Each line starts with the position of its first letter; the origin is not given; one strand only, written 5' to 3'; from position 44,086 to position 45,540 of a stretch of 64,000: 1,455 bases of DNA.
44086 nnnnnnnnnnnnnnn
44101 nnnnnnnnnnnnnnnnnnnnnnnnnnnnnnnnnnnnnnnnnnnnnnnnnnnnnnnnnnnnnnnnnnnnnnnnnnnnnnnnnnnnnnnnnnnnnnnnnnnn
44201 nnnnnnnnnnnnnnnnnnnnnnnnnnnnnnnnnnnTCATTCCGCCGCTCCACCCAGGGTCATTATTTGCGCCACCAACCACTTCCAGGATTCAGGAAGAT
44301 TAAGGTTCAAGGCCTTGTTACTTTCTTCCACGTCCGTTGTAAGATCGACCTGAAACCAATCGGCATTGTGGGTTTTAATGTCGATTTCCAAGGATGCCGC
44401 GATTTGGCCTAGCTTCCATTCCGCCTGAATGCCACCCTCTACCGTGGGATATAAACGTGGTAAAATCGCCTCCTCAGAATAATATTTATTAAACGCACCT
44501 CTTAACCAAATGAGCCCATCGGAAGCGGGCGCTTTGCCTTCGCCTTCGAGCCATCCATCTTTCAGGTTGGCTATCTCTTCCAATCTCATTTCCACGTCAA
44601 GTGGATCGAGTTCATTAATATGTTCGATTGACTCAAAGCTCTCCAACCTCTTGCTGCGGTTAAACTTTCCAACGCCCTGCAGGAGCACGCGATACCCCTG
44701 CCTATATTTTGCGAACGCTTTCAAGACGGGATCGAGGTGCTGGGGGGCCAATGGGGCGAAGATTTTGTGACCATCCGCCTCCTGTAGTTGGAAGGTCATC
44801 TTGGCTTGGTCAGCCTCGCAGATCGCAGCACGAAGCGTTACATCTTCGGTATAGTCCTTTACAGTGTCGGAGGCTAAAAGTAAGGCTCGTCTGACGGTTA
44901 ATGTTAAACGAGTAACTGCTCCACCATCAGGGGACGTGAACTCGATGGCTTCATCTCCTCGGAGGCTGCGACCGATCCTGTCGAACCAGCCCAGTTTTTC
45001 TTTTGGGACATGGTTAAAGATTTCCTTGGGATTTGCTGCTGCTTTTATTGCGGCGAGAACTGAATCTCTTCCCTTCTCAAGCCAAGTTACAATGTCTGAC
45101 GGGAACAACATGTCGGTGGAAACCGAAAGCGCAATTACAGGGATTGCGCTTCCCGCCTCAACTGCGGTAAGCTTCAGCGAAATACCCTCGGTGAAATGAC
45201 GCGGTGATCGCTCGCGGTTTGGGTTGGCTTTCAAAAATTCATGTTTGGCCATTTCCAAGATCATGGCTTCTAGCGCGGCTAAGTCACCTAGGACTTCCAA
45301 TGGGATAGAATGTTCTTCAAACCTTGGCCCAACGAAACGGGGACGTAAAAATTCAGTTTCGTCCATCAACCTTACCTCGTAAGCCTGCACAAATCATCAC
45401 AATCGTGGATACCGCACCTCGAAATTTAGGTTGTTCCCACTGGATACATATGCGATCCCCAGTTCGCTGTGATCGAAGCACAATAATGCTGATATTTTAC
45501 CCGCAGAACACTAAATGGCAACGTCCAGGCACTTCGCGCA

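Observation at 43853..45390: Translationally coupled two-gene operon of unknown function inside the defence island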

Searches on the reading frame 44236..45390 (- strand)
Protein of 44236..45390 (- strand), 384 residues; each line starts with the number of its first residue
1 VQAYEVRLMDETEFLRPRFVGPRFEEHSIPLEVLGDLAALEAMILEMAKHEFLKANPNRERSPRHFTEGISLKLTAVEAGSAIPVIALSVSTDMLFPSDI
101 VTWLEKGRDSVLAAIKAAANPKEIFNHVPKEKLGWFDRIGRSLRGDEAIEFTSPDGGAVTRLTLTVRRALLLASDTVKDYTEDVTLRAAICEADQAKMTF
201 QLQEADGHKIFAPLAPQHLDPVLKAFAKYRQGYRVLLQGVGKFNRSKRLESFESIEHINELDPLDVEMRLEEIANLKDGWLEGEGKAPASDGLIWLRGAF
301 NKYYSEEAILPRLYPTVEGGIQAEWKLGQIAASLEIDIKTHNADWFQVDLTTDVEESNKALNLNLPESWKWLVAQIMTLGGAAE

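Call 3: search_protein_families(library=pfam, proteins=[window:44236-45390:-], max_evalue=1)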
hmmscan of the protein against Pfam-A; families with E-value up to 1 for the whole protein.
window:44236-45390:- (384 aa): 1 family
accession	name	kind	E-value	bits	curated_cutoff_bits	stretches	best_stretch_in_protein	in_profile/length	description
PF16395.11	DUF5004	-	0.2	12.1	21.6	1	320-364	22-65/153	Domain of unknown function (DUF5004)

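Call 4: search_protein_families(library=padloc, proteins=[window:44236-45390:-], max_evalue=1)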
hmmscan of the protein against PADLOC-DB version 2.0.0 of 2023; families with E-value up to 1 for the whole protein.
window:44236-45390:- (384 aa): 6 families
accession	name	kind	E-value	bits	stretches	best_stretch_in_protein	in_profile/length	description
PDLC04574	PDC-M32A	-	1.8e-138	459.5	1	9-379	1-371/376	-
PDLC04575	PDC-M32A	-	1.5e-123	410.6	1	9-378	1-369/375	-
PDLC04576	PDC-M32A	-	2.4e-44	149.6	1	10-348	4-344/375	-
PDLC04577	PDC-M32A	-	1.6e-25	88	1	14-339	7-341/384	-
PDLC04749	PDC-M63B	-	0.00034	17.8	1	9-95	55-141/309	-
PDLC04747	PDC-M63B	-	0.0033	14.7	1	5-94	54-143/309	-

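Call 5: search_protein_families(library=ncbifam, proteins=[window:44236-45390:-], max_evalue=1)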
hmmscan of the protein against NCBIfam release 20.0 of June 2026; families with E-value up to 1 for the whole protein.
window:44236-45390:- (384 aa): 0 families

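Call 8: search_solved_structures(query=window:44236-45366:-, max_evalue=10)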
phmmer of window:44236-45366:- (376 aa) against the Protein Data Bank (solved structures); distinct sequences matched with E-value up to 10: 2.
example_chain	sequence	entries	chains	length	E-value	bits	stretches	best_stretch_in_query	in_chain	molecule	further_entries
4glm_A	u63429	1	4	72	0.56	12.7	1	239-279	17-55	Dynamin-binding protein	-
5vip_B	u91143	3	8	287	1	11.8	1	261-330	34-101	MdcD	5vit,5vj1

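Call 13: find_homologous_proteins(query=window:44236-45366:-)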
Query window:44236-45366:- (376 aa): 340 proteins with E <= 0.001 among 8000 candidates; the best 120 are listed.
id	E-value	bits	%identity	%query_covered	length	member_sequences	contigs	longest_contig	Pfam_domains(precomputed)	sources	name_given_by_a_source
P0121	7.5e-241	817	97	100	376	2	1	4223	-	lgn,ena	-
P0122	6.1e-127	442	54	99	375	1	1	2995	-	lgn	-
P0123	4.3e-126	439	56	100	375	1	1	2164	-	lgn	-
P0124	5.7e-125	436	55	100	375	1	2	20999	-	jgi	jgi:hypothetical protein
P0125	1.4e-124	434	56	100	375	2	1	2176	-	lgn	-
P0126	2.0e-124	434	55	100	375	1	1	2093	-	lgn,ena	-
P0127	2.0e-124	434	54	100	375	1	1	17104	-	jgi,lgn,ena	-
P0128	7.3e-124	432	55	99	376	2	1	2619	-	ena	-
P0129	2.1e-123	430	54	100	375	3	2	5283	-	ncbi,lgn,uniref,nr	ncbi:hypothetical protein [Accumulibacter sp.]|uniref:hypothetical protein n=1 Tax=Accumulibacter sp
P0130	2.9e-123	430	53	99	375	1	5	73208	-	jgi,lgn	-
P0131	5.0e-121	423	53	99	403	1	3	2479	-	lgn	-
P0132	8.3e-121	422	52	99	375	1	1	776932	-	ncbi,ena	-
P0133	1.1e-120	421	53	98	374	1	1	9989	-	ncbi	-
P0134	1.9e-120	421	53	100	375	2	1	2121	-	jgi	-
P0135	6.5e-120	419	54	100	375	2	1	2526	-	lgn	-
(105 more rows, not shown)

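Call 22: find_related_loci(query=A2, collection=genome_contigs, flank=10000)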
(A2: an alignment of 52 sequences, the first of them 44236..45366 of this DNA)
Query A2 (376 aa) in genome_contigs; peptide patterns used: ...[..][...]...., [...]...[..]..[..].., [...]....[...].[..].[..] (x = any residue, [..] = any of these).
299 stretches matched a pattern; 161 encode a relative of the query (tblastn E <= 1e-3); the best 80 are kept; 80 distinct loci.
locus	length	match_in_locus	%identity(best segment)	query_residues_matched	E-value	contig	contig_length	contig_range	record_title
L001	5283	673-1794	54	1-375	5e-131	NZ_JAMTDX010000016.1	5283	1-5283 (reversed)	MAG: Accumulibacter sp. isolate SCELSE-10 NODE_16840_length_5283_cov_40.204285, whole genome shotgun sequence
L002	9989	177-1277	53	1-368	1e-126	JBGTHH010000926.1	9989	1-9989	MAG: Pirellulaceae bacterium isolate JTS-RE234 k141_12358028, whole genome shotgun sequence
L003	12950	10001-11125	52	1-375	1e-123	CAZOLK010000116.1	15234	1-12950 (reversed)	MAG TPA_asm: uncultured Verrucomicrobiota bacterium isolate SRP141376_co3_71 genome assembly, contig: NODE_10663_length_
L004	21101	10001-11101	52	1-368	2e-123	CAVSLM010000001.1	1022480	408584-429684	MAG: uncultured Gammaproteobacteria bacterium isolate MFD04944.bin.2.113 genome assembly, contig: contig_19428, whole ge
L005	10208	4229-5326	53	1-368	3e-123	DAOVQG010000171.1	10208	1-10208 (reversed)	MAG TPA_asm: Phycisphaerales bacterium isolate CSMAG_1569 CSMAG_1569_k141_2664289_length_10208_cov_21.9520, whole genome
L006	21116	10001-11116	52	1-374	2e-122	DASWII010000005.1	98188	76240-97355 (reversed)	MAG TPA_asm: Gemmatimonadales bacterium isolate SMAG_U2865 k141_1488265, whole genome shotgun sequence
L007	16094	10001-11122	53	1-375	2e-122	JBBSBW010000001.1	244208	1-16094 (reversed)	MAG: Thermoanaerobaculia bacterium isolate La6_metabat2.203 La6_metabat2.203_K_2850966_L_244208_cov_15.4017, whole genom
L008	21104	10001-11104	51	4-373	2e-121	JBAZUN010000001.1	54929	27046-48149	MAG: Candidatus Latescibacterota bacterium isolate SO_2017_GW1_23 NODE_3080_length_54929_cov_1.010985_OW334_2017, whole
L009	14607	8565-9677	51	1-372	7e-121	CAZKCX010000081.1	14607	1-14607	MAG TPA_asm: uncultured Planctomycetales bacterium isolate SRP141376_co2_370 genome assembly, contig: NODE_8131_length_1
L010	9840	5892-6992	53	1-368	8e-121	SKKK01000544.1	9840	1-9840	MAG: Planctomycetaceae bacterium isolate CSSed162cmA_153 CSSed16-2cmA-25956, whole genome shotgun sequence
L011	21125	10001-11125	51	1-374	9e-121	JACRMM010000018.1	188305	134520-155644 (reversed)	MAG: Deltaproteobacteria bacterium isolate NC_groundwater_1907_Pr3_S2p5_68_52 SR2-18-S2p5_coassembly_scaffold_46555, who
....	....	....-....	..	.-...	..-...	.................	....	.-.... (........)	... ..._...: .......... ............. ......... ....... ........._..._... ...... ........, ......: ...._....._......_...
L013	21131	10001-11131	49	1-376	2e-119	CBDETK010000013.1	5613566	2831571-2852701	MAG: Candidatus Latescibacterota bacterium isolate f082a9f0-9724-465d-94e5-cd8c9e52f731 genome assembly, contig: contig_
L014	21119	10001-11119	50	1-374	1e-118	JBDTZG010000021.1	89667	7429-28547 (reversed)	MAG: Acidobacteriota bacterium isolate cluster4_bin.160 NODE_135_length_89667_cov_16.395594, whole genome shotgun sequen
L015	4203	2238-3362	49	1-374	1e-120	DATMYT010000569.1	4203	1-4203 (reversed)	MAG TPA_asm: Negativicutes bacterium isolate SMAG_U13155 k141_47708, whole genome shotgun sequence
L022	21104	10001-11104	49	1-371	1e-114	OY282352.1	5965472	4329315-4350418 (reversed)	MAG: uncultured Latescibacteria bacterium genome assembly, chromosome: 1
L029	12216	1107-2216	49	5-374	3e-112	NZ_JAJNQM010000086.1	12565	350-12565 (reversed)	Ectothiorhodospira lacustris strain B14B assembly_contig_86, whole genome shotgun sequence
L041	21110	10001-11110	46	1-371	2e-109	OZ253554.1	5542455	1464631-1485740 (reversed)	MAG: Terriglobia bacterium isolate 396977cd-f3bc-4a7a-a902-c7514da379ca genome assembly, chromosome: 1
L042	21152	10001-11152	49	1-374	2e-109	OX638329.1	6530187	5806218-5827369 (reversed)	MAG: uncultured Latescibacteria bacterium isolate 03e23b1f-02ed-4bf0-8d8f-a367d3d93791 genome assembly, chromosome: 1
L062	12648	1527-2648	47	1-375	4e-105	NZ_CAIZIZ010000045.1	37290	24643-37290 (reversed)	MAG: uncultured Lamprocystis sp. isolate Loc080925-5-5m_bin-0833, whole genome shotgun sequence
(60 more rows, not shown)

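Call 26: predict_structure(alignment_id=A2)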
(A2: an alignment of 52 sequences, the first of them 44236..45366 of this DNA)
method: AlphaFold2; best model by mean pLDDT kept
length: 376 residues; sequences in the alignment: 52
mean_pLDDT: 89.7   pTM: 0.77
mean pLDDT of the five models: 89.7, 88.2, 87.9, 84.8, 83.4
residues with pLDDT >= 90: 245; 70-90: 112; 50-70: 17; < 50: 2
segments of 3 or more residues with pLDDT < 50: none
pLDDT, mean of each block of 10 residues (from residue 1): 83 85 87 92 92 83 86 81 65 90 92 87 89 89 78 92 88 93 96 95 96 96 94 93 95 93 94 92 95 91 95 95 95 95 85 96 93 65
secondary structure, 60 per line:
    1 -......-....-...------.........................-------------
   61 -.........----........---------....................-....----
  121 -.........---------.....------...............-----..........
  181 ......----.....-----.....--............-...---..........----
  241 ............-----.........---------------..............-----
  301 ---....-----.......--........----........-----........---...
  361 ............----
elements in order: E2-7 E9-12 H23-47 E62-70 E75-82 H92-111 H113-116 H122-130 E140-144 E151-155 H156-165 E171-186 E191-195 E201-205 H208-219 E227-236 E241-252 H258-266 H282-295 E304-307 E313-319 E322-329 E334-341 E347-354 H358-372

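Call 40: search_protein_families(library=pfam, alignment_id=A3, max_evalue=0.00001)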
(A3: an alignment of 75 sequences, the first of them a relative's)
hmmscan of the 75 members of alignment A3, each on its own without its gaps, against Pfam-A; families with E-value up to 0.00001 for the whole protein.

A. member 1, L001:272-688:- (138 aa): 0 families

B. families by the number of members that match (of 75 scanned): 55 families (the first 25 are shown)
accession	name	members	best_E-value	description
PF02384.22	N6_Mtase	9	8.9e-57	N-6 DNA Methylase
PF12161.14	HsdM_N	9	1.4e-23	HsdM N-terminal domain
PF13304.12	AAA_21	3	2.8e-16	AAA domain, putative AbiEii toxin, Type IV TA system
PF13175.12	AAA_15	3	6.2e-10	AAA ATPase domain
PF00005.33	ABC_tran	3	6.5e-09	ABC transporter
PF13476.12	AAA_23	3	2.7e-07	AAA domain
PF02463.25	SMC_N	3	7.8e-07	RecF/RecN/SMC N terminal domain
PF01048.26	PNP_UDP_1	2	2.5e-42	Phosphorylase superfamily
PF03235.19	GmrSD_N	2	1.6e-28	GmrSD restriction endonuclease, N-terminal domain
PF13442.11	Cytochrome_CBB3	2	4.9e-11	Cytochrome C oxidase, cbb3-type, subunit III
PF02810.21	SEC-C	2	6.4e-08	SEC-C motif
PF00121.24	TIM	1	4e-99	Triosephosphate isomerase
PF07583.16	PSCyt2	1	4.4e-48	Protein of unknown function (DUF1549)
PF07587.16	PSD1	1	1.8e-47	Protein of unknown function (DUF1553)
PF02622.21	DUF179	1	4.5e-44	AlgH-like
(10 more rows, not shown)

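Call 41: search_protein_families(library=pfam, alignment_id=A4, max_evalue=0.00001)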
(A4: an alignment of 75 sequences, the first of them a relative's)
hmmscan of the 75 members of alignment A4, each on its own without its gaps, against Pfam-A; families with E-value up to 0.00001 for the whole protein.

A. member 1, L001:2668-3162:- (164 aa): 0 families

B. families by the number of members that match (of 75 scanned): 58 families (the first 25 are shown)
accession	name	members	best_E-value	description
PF01420.25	Methylase_S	11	1.1e-27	Type I restriction modification DNA specificity domain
PF13809.12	Tubulin_2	3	1e-71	Tubulin like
PF18766.7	SWI2_SNF2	3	2.7e-56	SWI2/SNF2 ATPase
PF04851.21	ResIII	3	4.4e-37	Type III restriction enzyme, res subunit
PF04313.20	HSDR_N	3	1.8e-30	Type I restriction enzyme R protein N terminus (HSDR_N)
PF13310.11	Virulence_RhuM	2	4.4e-107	Virulence protein RhuM family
PF00206.25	Lyase_1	2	2.5e-87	Lyase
PF02384.22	N6_Mtase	2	2.8e-54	N-6 DNA Methylase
PF12161.14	HsdM_N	2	1.9e-24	HsdM N-terminal domain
PF22679.2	T1R_D3-like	2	2.6e-23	Type I restriction enzyme subunit R domain 3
PF10415.14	FumaraseC_C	2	4.8e-20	Fumarase C C-terminus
PF08281.18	Sigma70_r4_2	2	1.1e-14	Sigma-70, region 4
PF00270.35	DEAD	2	4.1e-12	DEAD/DEAH box helicase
PF00271.37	Helicase_C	2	1.5e-10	Helicase conserved C-terminal domain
PF00733.27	Asn_synthase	1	3.2e-122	Asparagine synthase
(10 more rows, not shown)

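Call 44: search_protein_families(library=pfam, proteins=[L029:4793-7957:+, L006:13405-16641:-, L062:3103-6102:-, L004:12429-15380:+, L042:8441-9535:+, L022:11119-11577:+, L004:7500-9983:+, L004:11475-12293:+, L029:3909-4835:+, L041:14981-16255:+], max_evalue=0.001)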
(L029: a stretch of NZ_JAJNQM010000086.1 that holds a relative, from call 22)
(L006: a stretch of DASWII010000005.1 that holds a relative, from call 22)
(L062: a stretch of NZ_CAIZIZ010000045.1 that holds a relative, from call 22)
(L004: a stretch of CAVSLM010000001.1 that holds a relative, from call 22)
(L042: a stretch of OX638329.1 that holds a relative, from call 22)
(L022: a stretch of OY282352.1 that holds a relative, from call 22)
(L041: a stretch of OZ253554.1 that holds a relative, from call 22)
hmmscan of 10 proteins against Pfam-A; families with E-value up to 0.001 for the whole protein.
L029:4793-7957:+ (1054 aa): 5 families
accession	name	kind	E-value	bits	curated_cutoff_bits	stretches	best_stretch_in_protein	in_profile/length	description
PF18766.7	SWI2_SNF2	-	7.1e-22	78.6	26.7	1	305-563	1-194/221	SWI2/SNF2 ATPase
PF22679.2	T1R_D3-like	-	1.3e-12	48.9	27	1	692-754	88-154/158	Type I restriction enzyme subunit R domain 3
PF04313.20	HSDR_N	-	2.5e-12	47.5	25.1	1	133-222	107-195/198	Type I restriction enzyme R protein N terminus (HSDR_N)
PF04851.21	ResIII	-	3.9e-10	40.3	22.5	1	302-476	4-147/164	Type III restriction enzyme, res subunit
PF00270.35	DEAD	-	2.2e-05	24.7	26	1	316-492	10-147/167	DEAD/DEAH box helicase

L006:13405-16641:- (1078 aa): 0 families

L062:3103-6102:- (999 aa): 1 family
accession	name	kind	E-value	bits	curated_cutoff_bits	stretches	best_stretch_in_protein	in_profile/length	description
PF13809.12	Tubulin_2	-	1.4e-70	238.8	27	1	5-346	1-354/356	Tubulin like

L004:12429-15380:+ (983 aa): 2 families
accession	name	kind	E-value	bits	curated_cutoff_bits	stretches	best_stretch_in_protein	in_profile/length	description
PF03235.19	GmrSD_N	-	4.8e-05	24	33.2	1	61-117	135-197/199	GmrSD restriction endonuclease, N-terminal domain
PF01420.25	Methylase_S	-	0.00016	22.4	22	0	584-685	59-158/168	Type I restriction modification DNA specificity domain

L042:8441-9535:+ (364 aa): 5 families
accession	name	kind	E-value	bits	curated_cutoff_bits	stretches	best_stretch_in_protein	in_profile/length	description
PF13304.12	AAA_21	-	1.8e-12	48.4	27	1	23-324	1-304/304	AAA domain, putative AbiEii toxin, Type IV TA system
PF13175.12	AAA_15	-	6.2e-10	39.7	32.1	1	1-40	1-42/374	AAA ATPase domain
PF00005.33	ABC_tran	-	1.5e-07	32.5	25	0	15-50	5-40/137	ABC transporter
PF13476.12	AAA_23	-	2.7e-07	31.9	27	1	4-39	1-37/201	AAA domain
PF02463.25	SMC_N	-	7.8e-07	29.2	40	1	1-39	1-42/220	RecF/RecN/SMC N terminal domain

L022:11119-11577:+ (152 aa): 1 family
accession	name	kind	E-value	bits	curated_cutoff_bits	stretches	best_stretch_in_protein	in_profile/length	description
PF04255.20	DUF433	-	1.6e-13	50.7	23.6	1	83-136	1-54/56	Protein of unknown function (DUF433)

L004:7500-9983:+ (827 aa): 2 families
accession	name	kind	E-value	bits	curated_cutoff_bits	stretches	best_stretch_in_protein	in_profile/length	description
PF02384.22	N6_Mtase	-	2.1e-50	172.2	20.4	1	333-648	3-279/311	N-6 DNA Methylase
PF12161.14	HsdM_N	-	5.9e-22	79.2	24.5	1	171-307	1-135/135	HsdM N-terminal domain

L004:11475-12293:+ (272 aa): 0 families

L029:3909-4835:+ (308 aa): 1 family
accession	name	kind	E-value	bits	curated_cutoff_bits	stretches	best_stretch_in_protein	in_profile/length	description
PF08867.16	FRG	-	2.4e-23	83.3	25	1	33-129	4-93/94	FRG domain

L041:14981-16255:+ (424 aa): 5 families
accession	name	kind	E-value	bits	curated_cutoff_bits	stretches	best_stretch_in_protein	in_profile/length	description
PF13304.12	AAA_21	-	9.5e-21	75.6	27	1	26-317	1-303/304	AAA domain, putative AbiEii toxin, Type IV TA system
PF13175.12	AAA_15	-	1.3e-15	58.3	32.1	2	275-317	330-374/374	AAA ATPase domain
PF02463.25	SMC_N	-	8.1e-11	42.2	40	1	3-317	2-202/220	RecF/RecN/SMC N terminal domain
PF13476.12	AAA_23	-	2.9e-07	31.8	27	1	6-94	2-81/201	AAA domain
PF13555.12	AAA_29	-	0.001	19.2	27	0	4-48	2-46/61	P-loop containing region of AAA domain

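Call 47: search_solved_structures(query=A2, max_evalue=10, show_alignments=2)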
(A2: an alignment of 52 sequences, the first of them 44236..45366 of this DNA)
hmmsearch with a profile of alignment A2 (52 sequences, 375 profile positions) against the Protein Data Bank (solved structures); distinct sequences matched with E-value up to 10: 0.

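Call 66: fold_search(model_id=the predicted structure, library=pdb)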
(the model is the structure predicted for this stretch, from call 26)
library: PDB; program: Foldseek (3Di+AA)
matches with E <= 10: 903; with E <= 0.001: 0
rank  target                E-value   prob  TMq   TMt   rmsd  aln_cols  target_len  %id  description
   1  5vl1_A                7.4e-03  0.80  0.17  0.13  13.6       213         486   13  Crystal Structure of Lysyl-tRNA Synthetase from Mycobacterium ulcerans complexed with L-lysine (released 2017-05-10)
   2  5vl1_D                1.1e-02  0.77  0.16  0.13  13.6       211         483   13  Crystal Structure of Lysyl-tRNA Synthetase from Mycobacterium ulcerans complexed with L-lysine (released 2017-05-10)
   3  5vl1_C                1.2e-02  0.75  0.16  0.13  13.6       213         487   13  Crystal Structure of Lysyl-tRNA Synthetase from Mycobacterium ulcerans complexed with L-lysine (released 2017-05-10)
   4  6w1s_L                1.2e-02  0.21  0.18  0.14  18.5       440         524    9  Atomic model of the mammalian Mediator complex (released 2021-03-10)
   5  4gop_A                1.2e-02  1.00  0.17  0.51   6.4       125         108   14  Structure and Conformational Change of a Replication Protein A Heterotrimer Bound to ssDNA (released 2012-11-28)
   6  6aqg_C                1.2e-02  0.84  0.16  0.13  13.8       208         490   12  Crystal Structure of Lysyl-tRNA Synthetase from Mycobacterium ulcerans complexed with L-lysine and Cladosporin (released 2017-08-30)
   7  6aqh_B                1.2e-02  0.75  0.17  0.13  13.2       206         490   14  Crystal Structure of Lysyl-tRNA Synthetase from Mycobacterium thermoresistibile complexed with L-lysine and Cladospori (released 2017-08-30)
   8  5vl1_B                1.3e-02  0.72  0.15  0.12  13.6       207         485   14  Crystal Structure of Lysyl-tRNA Synthetase from Mycobacterium ulcerans complexed with L-lysine (released 2017-05-10)
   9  6aqg_A                1.4e-02  0.77  0.16  0.13  13.3       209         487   14  Crystal Structure of Lysyl-tRNA Synthetase from Mycobacterium ulcerans complexed with L-lysine and Cladosporin (released 2017-08-30)
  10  9qc3                  1.4e-02  0.60  0.14  0.12  13.7       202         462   14  CRYSTAL STRUCTURE OF LYSYL-TRNA SYNTHETASE FROM Mycobacterium tuberculosis COMPLEXED WITH L-LYSINE AND INHIBITOR DDD0199 (released 2025-08-13)
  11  7kra_A                1.5e-02  0.14  0.10  0.07  17.8       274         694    6  Cryo-EM structure of Saccharomyces cerevisiae ER membrane protein complex bound to Fab-DH4 in lipid nanodiscs (released 2020-12-02)
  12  9qbr                  1.8e-02  0.51  0.14  0.12  13.8       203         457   14  CRYSTAL STRUCTURE OF LYSYL-TRNA SYNTHETASE FROM Mycobacterium tuberculosis COMPLEXED WITH L-LYSINE AND INHIBITOR DDD0199 (released 2025-08-13)
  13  6aqh_D                2.0e-02  0.72  0.17  0.14  12.9       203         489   15  Crystal Structure of Lysyl-tRNA Synthetase from Mycobacterium thermoresistibile complexed with L-lysine and Cladospori (released 2017-08-30)
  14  6aqg_D                2.3e-02  0.72  0.16  0.13  13.7       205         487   13  Crystal Structure of Lysyl-tRNA Synthetase from Mycobacterium ulcerans complexed with L-lysine and Cladosporin (released 2017-08-30)
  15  1xtd                  3.5e-02  0.72  0.15  0.32  11.6       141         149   10  Structural Analysis of Leishmania mexicana eukaryotic initiation factor 5a (released 2004-10-26)
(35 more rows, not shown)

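Call 69: search_dna_similar(query=window:44236-45366:-, collection=phages, mode=protein, max_rows=15)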
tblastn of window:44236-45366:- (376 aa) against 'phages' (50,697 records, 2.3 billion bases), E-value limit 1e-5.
No match.
